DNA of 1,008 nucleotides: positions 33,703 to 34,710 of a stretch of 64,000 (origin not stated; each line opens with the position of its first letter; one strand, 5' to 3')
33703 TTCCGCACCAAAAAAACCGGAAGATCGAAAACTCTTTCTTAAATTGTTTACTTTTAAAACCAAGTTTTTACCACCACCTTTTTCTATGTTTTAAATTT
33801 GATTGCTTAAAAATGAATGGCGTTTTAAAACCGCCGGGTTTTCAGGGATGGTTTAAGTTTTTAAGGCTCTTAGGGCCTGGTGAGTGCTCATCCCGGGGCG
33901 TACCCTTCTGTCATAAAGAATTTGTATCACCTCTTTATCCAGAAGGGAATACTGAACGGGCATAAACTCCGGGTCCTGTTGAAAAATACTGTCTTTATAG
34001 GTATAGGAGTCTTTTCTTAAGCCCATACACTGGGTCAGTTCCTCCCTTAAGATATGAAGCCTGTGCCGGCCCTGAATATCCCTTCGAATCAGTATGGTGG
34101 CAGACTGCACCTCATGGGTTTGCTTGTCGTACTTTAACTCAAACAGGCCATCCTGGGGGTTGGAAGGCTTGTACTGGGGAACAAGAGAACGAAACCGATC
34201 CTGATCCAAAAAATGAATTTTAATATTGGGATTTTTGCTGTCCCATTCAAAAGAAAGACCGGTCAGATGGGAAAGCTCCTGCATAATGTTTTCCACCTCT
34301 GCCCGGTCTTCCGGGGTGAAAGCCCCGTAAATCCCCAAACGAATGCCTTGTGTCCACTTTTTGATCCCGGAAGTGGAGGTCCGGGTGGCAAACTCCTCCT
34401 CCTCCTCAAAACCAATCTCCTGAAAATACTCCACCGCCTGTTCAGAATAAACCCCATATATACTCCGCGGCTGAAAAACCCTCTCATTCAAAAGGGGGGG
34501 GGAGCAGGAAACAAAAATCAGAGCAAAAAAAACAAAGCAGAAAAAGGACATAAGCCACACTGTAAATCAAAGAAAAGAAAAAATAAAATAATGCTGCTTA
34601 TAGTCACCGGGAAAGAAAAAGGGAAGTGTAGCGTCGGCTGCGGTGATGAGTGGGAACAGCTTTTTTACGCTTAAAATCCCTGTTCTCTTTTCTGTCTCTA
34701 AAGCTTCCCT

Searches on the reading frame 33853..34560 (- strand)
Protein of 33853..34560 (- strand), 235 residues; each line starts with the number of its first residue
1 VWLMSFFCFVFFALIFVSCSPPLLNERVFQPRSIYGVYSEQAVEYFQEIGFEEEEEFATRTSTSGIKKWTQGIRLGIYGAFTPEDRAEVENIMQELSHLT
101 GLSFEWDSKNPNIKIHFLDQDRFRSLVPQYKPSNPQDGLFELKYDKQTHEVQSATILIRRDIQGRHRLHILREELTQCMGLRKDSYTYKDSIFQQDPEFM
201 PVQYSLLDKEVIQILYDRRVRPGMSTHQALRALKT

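Call 46: search_protein_families(library=pfam, proteins=[window:33853-34560:-], max_evalue=0.0001)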
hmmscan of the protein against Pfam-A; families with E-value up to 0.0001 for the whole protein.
window:33853-34560:- (235 aa): 1 family
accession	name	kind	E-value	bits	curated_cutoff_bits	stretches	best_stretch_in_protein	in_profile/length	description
PF11150.13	DUF2927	-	1.1e-31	111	26.2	1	40-234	2-205/206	Protein of unknown function (DUF2927)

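Call 75: find_homologous_proteins(query=window:33853-34560:-, max_evalue=1e-20)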
Query window:33853-34560:- (235 aa): 13 proteins with E <= 1e-20 among 155 candidates.
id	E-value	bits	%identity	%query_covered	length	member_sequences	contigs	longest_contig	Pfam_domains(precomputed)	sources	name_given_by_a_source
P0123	2.0e-153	526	100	99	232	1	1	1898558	PF11150.14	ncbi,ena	-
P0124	4.2e-65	238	49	99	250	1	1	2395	PF11150.14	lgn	-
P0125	2.4e-58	215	48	97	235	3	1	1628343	PF11150.14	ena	-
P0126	4.4e-52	195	46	92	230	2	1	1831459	PF11150.14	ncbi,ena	-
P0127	1.1e-51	194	43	99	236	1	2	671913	PF11150.14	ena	-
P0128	6.9e-51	191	43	97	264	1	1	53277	PF11150.14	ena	-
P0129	2.7e-48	183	43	99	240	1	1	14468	PF11150.14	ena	-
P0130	7.8e-48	181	45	94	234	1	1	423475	PF11150.14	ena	-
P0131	4.4e-47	179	43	92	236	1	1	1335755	PF11150.14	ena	-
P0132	1.5e-46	177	41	96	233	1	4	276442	PF11150.14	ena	-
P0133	1.7e-45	173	42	94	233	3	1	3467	PF11150.14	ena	-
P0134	2.1e-44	170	42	93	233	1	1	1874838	PF11150.14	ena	-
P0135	1.5e-40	157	38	98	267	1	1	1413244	PF11150.14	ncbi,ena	-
